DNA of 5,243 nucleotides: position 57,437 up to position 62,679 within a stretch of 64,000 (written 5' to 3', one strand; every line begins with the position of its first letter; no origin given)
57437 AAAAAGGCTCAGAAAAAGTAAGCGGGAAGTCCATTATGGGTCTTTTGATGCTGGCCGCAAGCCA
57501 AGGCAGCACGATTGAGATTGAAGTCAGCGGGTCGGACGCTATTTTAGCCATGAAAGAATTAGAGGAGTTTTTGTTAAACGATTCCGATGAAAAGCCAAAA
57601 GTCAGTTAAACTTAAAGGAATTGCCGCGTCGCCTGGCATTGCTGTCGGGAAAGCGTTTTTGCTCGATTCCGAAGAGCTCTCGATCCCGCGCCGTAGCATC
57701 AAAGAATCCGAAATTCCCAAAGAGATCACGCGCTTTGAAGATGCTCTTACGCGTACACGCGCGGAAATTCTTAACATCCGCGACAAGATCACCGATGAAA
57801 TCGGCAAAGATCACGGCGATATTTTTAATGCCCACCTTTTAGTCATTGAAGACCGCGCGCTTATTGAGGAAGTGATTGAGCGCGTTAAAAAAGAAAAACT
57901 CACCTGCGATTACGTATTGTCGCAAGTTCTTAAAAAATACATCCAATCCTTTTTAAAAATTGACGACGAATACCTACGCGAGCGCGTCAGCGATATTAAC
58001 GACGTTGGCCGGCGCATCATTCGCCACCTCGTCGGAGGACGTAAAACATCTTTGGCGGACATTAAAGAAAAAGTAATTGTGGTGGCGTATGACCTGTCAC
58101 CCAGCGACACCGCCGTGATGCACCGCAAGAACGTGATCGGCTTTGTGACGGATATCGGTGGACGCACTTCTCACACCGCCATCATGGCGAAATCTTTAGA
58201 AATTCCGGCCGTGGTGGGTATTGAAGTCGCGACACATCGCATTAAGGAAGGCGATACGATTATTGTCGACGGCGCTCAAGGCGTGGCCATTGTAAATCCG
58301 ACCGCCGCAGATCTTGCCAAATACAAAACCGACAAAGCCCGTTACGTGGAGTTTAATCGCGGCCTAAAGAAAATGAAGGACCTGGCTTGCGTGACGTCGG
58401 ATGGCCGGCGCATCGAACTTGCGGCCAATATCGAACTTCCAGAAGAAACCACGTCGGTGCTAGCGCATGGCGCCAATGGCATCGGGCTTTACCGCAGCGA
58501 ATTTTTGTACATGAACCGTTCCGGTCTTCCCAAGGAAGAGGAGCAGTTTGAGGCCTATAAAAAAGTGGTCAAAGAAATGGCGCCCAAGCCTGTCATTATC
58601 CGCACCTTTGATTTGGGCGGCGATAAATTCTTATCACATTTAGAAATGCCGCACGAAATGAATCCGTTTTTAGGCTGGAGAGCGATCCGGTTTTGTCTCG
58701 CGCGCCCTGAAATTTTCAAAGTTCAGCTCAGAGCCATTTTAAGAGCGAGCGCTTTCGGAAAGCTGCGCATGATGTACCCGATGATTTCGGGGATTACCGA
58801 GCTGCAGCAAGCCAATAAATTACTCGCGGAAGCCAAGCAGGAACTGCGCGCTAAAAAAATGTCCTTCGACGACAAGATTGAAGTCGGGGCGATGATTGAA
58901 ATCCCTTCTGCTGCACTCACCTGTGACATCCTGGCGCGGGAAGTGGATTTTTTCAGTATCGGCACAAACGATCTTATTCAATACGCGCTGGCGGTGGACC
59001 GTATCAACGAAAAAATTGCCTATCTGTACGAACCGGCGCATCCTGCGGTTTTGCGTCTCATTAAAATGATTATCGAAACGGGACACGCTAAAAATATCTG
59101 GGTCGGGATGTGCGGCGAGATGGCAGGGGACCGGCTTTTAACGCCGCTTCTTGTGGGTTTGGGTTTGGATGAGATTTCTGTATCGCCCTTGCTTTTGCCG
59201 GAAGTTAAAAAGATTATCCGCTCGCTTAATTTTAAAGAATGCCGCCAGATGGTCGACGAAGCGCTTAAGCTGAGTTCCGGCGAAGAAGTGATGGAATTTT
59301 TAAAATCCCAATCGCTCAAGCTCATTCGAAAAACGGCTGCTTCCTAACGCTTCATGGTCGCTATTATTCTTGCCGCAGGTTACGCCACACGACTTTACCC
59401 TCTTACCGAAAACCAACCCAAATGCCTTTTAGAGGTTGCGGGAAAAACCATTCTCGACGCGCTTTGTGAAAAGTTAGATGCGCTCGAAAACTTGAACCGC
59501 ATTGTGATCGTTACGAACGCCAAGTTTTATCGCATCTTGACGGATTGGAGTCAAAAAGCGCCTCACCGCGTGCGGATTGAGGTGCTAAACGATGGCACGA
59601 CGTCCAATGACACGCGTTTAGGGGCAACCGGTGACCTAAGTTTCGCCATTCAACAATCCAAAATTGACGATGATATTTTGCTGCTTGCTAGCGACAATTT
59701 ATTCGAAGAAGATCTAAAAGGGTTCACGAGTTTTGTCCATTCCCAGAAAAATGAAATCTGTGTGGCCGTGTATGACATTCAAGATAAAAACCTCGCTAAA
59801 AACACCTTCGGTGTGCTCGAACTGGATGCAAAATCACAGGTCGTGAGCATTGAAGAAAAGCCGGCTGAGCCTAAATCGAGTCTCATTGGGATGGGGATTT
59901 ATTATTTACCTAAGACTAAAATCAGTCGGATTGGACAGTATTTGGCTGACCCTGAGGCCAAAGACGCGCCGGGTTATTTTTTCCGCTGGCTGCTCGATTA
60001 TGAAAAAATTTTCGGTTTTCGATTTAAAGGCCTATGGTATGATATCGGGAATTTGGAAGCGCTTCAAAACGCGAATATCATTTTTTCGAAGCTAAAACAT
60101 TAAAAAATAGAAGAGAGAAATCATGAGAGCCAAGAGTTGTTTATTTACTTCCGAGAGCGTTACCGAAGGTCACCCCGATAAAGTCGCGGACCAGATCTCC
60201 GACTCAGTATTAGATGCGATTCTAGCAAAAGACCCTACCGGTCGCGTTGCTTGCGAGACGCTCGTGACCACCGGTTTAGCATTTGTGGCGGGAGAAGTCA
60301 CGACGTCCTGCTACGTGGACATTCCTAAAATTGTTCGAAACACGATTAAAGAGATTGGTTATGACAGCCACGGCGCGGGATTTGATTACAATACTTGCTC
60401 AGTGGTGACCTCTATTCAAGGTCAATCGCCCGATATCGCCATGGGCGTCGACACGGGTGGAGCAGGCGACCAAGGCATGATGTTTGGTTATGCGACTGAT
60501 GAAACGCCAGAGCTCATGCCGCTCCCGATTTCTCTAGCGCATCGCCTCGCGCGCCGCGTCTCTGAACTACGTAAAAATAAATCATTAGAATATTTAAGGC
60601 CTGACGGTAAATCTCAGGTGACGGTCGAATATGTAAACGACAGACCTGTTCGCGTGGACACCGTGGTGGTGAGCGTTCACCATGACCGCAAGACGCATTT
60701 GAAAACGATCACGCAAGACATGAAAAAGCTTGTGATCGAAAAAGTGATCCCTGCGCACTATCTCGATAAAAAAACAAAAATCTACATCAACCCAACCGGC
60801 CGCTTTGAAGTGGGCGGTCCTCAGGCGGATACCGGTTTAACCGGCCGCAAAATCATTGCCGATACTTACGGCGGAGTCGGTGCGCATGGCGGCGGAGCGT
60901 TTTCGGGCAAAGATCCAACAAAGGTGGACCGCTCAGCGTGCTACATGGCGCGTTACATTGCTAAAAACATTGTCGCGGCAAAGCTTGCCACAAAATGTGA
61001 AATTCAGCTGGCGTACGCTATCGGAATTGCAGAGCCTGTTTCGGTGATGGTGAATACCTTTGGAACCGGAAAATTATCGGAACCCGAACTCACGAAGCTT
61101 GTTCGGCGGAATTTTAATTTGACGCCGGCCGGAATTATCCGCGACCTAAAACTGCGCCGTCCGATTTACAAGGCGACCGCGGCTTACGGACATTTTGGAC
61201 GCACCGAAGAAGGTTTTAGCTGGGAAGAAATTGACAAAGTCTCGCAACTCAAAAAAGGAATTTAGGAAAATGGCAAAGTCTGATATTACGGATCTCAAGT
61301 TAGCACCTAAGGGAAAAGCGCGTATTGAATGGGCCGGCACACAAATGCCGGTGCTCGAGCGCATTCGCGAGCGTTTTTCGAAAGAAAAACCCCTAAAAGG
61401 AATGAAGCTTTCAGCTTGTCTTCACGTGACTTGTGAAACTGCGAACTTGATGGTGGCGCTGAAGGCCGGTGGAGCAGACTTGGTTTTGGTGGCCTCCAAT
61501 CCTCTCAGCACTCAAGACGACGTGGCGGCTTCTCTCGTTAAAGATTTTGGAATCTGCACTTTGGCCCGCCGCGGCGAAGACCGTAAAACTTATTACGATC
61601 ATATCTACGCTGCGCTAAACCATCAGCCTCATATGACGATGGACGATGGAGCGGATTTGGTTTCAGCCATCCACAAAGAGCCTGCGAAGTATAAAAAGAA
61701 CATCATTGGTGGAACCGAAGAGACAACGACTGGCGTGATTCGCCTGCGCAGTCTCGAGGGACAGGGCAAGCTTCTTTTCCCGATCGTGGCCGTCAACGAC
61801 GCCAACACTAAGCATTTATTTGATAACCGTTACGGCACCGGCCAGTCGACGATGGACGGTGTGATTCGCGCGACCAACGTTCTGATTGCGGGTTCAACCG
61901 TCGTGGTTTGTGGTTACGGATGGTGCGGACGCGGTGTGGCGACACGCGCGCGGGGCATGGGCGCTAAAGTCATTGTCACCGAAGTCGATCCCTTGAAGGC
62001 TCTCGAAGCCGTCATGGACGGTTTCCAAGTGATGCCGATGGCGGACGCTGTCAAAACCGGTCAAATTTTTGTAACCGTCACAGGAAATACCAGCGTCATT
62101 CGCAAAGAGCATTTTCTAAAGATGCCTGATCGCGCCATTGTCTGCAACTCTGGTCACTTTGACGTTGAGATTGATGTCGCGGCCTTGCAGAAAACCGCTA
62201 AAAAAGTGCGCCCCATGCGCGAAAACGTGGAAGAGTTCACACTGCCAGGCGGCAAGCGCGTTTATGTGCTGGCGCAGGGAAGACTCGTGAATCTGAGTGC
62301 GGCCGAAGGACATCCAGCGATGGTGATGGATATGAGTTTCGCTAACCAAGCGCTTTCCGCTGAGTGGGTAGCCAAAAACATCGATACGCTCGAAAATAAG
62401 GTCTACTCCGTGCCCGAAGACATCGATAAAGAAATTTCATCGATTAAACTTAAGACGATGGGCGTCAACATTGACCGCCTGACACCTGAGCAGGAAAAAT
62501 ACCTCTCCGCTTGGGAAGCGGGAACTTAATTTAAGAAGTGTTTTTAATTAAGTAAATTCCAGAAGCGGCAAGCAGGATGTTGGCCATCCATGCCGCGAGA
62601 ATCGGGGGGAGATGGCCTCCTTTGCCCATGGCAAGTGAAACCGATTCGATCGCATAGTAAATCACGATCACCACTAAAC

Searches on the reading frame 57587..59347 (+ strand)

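Call 9: search_protein_families(library=pfam, proteins=[window:57587-59347:+], max_evalue=0.001)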
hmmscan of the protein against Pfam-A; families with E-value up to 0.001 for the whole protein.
window:57587-59347:+ (586 aa): 3 families
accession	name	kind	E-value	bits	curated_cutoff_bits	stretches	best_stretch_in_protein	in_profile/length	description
PF02896.24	PEP-utilizers_C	-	8.5e-121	403.1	22.8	1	259-548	3-292/293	PEP-utilising enzyme, PEP-binding domain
PF05524.18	PEP-utilisers_N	-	8.6e-33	113.5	24.4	1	10-133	1-121/121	PEP-utilising enzyme, N-terminal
PF00391.29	PEP-utilizers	-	1.8e-26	92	23.1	1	159-232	1-72/72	PEP-utilising enzyme, mobile domain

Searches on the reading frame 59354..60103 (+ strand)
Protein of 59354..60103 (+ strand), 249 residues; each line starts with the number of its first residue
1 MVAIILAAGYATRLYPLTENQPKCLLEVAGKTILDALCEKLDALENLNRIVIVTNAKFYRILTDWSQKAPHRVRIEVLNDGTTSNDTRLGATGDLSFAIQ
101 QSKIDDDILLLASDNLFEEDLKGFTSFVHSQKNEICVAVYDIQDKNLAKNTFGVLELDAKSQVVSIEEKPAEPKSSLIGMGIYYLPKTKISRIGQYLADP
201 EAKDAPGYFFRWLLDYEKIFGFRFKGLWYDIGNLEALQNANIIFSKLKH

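Call 9: search_protein_families(library=pfam, proteins=[window:59354-60103:+], max_evalue=0.001)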
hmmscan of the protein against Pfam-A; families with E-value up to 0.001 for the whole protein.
window:59354-60103:+ (249 aa): 3 families
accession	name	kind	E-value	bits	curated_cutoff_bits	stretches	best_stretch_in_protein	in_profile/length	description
PF00483.29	NTP_transferase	-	2.8e-32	112.7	21.2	1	3-241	2-239/245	Nucleotidyl transferase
PF12804.13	NTP_transf_3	-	4.3e-10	40.5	27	1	3-143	1-126/160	MobA-like NTP transferase domain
PF01128.25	IspD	-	1.2e-05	25.6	27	1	1-87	1-80/221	2-C-methyl-D-erythritol 4-phosphate cytidylyltransferase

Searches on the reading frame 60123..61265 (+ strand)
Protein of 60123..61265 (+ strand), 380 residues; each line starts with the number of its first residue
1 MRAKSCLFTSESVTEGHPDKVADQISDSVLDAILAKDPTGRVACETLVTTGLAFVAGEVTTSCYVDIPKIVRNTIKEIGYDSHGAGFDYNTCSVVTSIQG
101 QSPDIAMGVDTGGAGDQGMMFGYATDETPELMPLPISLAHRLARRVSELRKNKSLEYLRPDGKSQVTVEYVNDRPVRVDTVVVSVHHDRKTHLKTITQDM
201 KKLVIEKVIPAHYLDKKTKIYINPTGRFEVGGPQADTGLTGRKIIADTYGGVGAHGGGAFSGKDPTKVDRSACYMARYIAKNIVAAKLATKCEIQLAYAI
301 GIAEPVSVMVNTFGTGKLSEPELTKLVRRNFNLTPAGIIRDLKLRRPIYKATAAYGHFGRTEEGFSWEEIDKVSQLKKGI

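Call 9: search_protein_families(library=pfam, proteins=[window:60123-61265:+], max_evalue=0.001)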
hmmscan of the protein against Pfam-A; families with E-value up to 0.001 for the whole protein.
window:60123-61265:+ (380 aa): 3 families
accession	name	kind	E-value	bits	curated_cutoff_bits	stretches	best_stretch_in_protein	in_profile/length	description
PF02773.21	S-AdoMet_synt_C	-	2.9e-68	228.5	25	1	230-368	1-137/138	S-adenosylmethionine synthetase, C-terminal domain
PF02772.21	S-AdoMet_synt_M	-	2.1e-50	170.3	29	1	113-228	3-120/120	S-adenosylmethionine synthetase, central domain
PF00438.25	S-AdoMet_synt_N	-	1e-44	151.5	33.1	1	6-103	2-99/99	S-adenosylmethionine synthetase, N-terminal domain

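Call 19: find_encoding_contigs(protein=window:60123-61265:+, flank=1000, max_places=3)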
Protein window:60123-61265:+ (380 aa): 2 contigs read that carry it; 1 place shown.
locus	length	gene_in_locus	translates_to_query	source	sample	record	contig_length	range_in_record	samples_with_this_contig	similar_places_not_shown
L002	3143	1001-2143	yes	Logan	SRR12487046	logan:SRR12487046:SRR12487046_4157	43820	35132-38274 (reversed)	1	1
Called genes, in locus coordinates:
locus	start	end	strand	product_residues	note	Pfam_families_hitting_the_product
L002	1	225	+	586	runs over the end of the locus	PF05524:PEP-utilisers_N, PF00391:PEP-utilizers, PF02896:PEP-utilizers_C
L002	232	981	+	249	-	PF00483:NTP_transferase, PF01128:IspD (weak), PF12804:NTP_transf_3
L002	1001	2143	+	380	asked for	PF00438:S-AdoMet_synt_N, PF02772:S-AdoMet_synt_M, PF02773:S-AdoMet_synt_C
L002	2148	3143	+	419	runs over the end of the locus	PF05221:AdoHcyase, PF02826:2-Hacid_dh_C, PF00670:AdoHcyase_NAD, PF07991:KARI_N (faint)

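Call 25: find_encoding_contigs(protein=window:60123-61265:+, flank=10000, max_places=4)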
Protein window:60123-61265:+ (380 aa): no gene with exactly this product is on record in the collection.

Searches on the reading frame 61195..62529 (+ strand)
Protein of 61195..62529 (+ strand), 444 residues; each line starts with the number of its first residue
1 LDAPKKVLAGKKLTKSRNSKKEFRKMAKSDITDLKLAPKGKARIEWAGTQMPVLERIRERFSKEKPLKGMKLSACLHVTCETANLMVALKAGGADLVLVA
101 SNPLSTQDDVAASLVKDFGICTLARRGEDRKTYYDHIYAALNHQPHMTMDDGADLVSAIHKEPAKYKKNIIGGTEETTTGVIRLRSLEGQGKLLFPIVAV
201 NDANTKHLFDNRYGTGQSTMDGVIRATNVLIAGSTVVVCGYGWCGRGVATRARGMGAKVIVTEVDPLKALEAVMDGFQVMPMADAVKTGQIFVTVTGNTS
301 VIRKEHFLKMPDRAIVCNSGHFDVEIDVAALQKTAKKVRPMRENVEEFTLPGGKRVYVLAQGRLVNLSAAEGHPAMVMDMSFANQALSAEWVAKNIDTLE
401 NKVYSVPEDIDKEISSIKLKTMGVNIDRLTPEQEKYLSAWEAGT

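Call 9: search_protein_families(library=pfam, proteins=[window:61195-62529:+], max_evalue=0.001)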
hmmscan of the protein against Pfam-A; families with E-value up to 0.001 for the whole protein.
window:61195-62529:+ (444 aa): 4 families
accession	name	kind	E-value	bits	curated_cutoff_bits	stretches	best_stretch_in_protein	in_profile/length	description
PF00670.27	AdoHcyase_NAD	-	1.7e-59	201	27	1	211-371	1-161/162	S-adenosyl-L-homocysteine hydrolase, NAD binding domain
PF05221.23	AdoHcyase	-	1.5e-56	192.2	25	2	30-161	3-138/299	S-adenosyl-L-homocysteine hydrolase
PF02826.25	2-Hacid_dh_C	-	1.6e-08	34.5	25.1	1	230-331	33-137/178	D-isomer specific 2-hydroxyacid dehydrogenase, NAD binding domain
PF07991.19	KARI_N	-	1.4e-05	25.2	20.6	1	231-296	2-68/165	Acetohydroxy acid isomeroreductase, NADPH-binding domain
